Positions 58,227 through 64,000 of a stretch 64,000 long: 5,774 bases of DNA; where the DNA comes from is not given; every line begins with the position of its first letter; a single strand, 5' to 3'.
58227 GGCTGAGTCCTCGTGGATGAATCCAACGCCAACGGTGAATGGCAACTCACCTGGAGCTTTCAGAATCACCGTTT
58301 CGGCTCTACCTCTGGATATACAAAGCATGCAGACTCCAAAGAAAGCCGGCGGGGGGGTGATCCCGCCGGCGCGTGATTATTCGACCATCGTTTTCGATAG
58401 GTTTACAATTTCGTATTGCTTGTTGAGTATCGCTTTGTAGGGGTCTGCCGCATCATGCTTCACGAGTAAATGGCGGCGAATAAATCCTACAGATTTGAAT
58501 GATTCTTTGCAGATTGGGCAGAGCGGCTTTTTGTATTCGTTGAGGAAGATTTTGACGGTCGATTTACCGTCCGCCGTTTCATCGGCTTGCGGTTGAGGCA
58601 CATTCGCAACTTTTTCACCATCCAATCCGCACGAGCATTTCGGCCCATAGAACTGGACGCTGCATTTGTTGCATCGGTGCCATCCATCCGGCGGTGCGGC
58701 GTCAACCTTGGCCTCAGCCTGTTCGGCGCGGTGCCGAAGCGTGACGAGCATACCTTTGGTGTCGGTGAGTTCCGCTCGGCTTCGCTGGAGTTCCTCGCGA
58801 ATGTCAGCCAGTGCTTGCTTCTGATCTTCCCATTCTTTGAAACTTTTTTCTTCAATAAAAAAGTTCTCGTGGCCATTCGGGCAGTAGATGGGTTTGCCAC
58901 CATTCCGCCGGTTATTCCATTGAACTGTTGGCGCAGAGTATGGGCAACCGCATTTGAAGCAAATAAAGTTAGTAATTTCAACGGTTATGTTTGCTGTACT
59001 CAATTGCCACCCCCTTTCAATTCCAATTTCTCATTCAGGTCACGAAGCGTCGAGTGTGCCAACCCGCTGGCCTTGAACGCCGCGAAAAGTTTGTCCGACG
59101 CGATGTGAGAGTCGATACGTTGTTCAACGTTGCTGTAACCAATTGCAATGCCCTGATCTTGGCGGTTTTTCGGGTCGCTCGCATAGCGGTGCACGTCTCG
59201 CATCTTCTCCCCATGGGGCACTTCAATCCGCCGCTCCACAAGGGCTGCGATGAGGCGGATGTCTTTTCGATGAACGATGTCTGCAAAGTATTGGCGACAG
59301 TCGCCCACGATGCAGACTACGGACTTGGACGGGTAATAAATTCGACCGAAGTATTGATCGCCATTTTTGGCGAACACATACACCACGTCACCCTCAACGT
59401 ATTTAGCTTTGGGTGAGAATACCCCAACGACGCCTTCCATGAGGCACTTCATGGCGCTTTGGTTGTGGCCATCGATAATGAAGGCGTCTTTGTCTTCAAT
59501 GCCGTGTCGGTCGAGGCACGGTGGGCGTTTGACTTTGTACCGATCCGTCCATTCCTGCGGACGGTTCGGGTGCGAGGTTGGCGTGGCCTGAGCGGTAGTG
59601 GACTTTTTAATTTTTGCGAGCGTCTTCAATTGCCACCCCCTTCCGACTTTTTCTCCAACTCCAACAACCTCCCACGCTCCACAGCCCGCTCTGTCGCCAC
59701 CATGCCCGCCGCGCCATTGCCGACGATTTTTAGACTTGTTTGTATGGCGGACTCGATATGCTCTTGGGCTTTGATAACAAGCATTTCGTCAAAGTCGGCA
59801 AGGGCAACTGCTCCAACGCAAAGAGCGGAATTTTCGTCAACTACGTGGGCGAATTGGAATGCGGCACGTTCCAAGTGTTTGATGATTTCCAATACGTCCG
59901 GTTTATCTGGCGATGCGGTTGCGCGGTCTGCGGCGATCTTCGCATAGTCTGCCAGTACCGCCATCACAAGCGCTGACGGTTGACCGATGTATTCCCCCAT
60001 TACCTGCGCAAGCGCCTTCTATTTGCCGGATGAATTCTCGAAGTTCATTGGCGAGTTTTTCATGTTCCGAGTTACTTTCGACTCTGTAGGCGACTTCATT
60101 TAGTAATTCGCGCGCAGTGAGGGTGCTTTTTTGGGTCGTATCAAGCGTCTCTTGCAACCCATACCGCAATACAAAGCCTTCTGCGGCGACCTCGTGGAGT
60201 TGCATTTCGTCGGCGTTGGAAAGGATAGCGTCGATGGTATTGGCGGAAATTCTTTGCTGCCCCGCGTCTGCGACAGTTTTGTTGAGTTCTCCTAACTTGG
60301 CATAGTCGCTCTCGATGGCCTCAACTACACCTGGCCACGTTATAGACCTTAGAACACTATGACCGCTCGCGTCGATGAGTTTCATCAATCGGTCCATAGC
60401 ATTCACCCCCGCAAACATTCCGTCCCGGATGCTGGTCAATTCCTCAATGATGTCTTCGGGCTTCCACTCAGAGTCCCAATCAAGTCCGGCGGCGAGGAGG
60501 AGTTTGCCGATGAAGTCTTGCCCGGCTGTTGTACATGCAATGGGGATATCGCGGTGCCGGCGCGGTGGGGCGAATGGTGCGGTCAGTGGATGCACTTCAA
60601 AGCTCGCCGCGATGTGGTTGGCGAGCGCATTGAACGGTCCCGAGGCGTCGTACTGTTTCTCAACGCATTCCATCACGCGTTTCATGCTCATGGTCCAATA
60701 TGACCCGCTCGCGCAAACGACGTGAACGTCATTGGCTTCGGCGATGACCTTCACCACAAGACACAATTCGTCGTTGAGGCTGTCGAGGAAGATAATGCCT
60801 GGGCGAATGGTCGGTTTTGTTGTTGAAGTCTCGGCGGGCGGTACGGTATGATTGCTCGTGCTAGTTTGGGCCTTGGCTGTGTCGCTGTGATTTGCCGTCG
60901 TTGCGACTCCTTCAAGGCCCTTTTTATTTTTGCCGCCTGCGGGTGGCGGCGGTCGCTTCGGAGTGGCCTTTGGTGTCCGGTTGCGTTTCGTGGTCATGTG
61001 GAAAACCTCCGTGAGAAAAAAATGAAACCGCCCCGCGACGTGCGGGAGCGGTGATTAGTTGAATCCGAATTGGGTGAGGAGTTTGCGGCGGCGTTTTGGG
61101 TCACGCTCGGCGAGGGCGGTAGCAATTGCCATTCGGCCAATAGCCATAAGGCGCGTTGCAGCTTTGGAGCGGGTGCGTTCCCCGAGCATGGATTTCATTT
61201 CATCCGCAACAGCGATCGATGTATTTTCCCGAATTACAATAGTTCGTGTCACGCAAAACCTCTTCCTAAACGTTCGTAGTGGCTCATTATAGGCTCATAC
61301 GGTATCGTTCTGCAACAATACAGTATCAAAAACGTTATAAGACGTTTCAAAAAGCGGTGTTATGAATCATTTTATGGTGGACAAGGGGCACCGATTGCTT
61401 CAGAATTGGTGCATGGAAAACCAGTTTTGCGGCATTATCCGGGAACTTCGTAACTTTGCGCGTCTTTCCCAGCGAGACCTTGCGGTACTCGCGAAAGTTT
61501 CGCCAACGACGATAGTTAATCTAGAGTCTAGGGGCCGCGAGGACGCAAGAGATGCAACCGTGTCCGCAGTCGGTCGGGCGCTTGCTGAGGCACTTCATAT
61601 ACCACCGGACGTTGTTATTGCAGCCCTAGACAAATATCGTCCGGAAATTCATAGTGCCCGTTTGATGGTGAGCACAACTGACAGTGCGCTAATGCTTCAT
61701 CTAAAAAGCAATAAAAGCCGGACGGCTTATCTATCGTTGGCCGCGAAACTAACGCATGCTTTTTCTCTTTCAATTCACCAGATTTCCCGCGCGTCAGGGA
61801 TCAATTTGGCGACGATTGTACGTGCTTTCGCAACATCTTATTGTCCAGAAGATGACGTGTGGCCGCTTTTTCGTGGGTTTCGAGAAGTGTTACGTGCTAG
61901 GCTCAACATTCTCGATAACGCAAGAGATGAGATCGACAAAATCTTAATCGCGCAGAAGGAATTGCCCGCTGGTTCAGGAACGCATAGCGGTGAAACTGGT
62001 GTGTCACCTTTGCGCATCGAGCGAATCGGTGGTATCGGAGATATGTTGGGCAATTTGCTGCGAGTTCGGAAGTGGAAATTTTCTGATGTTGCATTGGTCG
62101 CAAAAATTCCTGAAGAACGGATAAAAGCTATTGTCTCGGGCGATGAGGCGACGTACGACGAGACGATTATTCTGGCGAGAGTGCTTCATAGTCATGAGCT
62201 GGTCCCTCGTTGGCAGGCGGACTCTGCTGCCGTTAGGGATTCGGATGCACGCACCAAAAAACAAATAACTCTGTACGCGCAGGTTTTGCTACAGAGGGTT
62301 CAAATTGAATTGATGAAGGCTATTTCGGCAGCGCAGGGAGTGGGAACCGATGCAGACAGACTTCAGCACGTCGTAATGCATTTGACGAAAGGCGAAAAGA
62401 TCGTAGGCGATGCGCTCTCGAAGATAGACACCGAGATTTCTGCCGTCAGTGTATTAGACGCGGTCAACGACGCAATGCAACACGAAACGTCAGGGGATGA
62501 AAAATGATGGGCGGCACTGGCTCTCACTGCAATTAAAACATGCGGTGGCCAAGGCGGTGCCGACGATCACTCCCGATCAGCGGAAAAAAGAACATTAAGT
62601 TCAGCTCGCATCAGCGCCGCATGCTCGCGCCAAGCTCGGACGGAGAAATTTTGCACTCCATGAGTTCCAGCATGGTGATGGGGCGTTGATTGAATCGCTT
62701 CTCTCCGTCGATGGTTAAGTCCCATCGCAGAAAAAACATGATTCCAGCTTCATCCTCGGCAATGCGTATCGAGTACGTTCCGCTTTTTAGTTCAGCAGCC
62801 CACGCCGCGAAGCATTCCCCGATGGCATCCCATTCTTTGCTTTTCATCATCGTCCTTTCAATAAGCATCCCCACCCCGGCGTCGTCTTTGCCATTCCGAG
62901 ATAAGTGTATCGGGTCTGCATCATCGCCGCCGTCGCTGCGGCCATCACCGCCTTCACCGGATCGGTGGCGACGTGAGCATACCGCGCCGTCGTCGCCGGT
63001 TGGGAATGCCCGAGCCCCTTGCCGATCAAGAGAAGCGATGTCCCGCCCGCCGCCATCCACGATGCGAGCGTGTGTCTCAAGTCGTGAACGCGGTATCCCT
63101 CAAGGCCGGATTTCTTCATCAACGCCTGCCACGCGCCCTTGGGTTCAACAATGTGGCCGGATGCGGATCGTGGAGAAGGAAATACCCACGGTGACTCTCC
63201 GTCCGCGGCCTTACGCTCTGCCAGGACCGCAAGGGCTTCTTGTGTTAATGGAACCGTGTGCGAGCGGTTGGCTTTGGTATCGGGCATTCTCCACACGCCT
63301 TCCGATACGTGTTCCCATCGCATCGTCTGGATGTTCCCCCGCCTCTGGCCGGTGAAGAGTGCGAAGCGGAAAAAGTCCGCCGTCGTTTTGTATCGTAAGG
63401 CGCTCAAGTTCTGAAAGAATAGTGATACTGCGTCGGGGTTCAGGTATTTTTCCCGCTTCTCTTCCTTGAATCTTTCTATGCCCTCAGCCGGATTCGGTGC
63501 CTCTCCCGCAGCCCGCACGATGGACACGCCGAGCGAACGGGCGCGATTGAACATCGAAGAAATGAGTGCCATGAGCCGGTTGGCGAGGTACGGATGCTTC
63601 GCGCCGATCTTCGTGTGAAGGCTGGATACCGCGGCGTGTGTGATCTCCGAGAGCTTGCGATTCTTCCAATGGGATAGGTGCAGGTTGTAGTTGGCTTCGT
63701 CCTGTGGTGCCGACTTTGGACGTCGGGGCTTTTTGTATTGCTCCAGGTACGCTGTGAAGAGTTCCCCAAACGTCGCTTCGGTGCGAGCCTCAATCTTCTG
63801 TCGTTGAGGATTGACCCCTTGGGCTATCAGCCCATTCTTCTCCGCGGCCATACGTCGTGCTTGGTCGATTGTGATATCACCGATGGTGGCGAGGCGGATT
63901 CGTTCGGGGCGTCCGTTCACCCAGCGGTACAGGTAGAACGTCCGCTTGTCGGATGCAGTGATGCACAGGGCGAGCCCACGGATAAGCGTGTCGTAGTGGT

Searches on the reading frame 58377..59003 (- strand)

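Call 74: search_protein_families(library=pfam, proteins=[window:58377-59003:-], max_evalue=0.01)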
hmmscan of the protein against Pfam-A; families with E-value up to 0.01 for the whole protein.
window:58377-59003:- (208 aa): 2 families
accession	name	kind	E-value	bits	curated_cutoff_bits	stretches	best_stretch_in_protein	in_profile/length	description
PF13894.12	zf-C2H2_4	-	0.0057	17.7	27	1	162-183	3-24/24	C2H2-type zinc finger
PF16515.11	HIP1_clath_bdg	-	0.0059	17.4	28.8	1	52-101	41-90/99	Clathrin-binding domain of Huntingtin-interacting protein 1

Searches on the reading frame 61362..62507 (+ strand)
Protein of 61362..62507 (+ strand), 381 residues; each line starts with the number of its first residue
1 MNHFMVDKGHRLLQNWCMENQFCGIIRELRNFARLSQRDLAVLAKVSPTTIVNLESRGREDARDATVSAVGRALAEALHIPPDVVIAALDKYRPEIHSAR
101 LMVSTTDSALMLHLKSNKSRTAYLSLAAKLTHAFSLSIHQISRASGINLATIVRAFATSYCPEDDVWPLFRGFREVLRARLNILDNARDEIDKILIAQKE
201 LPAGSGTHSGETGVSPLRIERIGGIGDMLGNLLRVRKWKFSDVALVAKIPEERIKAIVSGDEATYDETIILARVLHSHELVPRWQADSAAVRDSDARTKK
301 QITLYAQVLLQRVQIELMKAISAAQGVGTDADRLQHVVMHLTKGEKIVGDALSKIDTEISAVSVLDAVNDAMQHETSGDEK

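Call 74: search_protein_families(library=pfam, proteins=[window:61362-62507:+], max_evalue=0.01)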
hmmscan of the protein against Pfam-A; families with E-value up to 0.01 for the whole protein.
window:61362-62507:+ (381 aa): 5 families
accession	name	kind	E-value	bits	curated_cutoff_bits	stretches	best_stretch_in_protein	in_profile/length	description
PF13560.12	HTH_31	-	4.1e-05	24.2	27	1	26-81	6-57/64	Helix-turn-helix domain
PF01381.28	HTH_3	-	7e-05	23.2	23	1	26-57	1-32/55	Helix-turn-helix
PF13412.12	HTH_24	-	0.0004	20.4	21.9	0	25-51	8-34/48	Winged helix-turn-helix DNA-binding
PF12844.13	HTH_19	-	0.00056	20.2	30.2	1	26-83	4-56/64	Helix-turn-helix domain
PF13404.12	HTH_AsnC-type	-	0.0031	17.7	27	0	25-51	8-34/42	AsnC-type helix-turn-helix domain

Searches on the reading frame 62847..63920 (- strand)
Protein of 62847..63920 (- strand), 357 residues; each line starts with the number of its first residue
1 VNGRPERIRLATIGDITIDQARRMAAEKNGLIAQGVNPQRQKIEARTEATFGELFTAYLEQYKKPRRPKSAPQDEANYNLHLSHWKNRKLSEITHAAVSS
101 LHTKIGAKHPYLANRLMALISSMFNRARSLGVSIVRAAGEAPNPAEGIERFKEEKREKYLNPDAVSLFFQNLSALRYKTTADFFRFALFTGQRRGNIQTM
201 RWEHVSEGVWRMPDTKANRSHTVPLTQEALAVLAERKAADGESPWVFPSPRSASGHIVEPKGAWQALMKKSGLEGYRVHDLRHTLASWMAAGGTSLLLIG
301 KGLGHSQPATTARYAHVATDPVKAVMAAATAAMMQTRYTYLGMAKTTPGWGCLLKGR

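Call 74: search_protein_families(library=pfam, proteins=[window:62847-63920:-], max_evalue=0.01)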
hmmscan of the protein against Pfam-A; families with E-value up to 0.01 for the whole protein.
window:62847-63920:- (357 aa): 3 families
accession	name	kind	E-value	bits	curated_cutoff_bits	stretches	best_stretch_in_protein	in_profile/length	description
PF00589.27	Phage_integrase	-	9.7e-25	87.7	27.1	1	160-318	3-169/172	Phage integrase family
PF13356.12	Arm-DNA-bind_3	-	0.00013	22.5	27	1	3-43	41-81/83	Arm DNA-binding domain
PF14659.12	Phage_int_SAM_3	-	0.00062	20.4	22.6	1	50-98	1-50/58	Phage integrase, N-terminal SAM-like domain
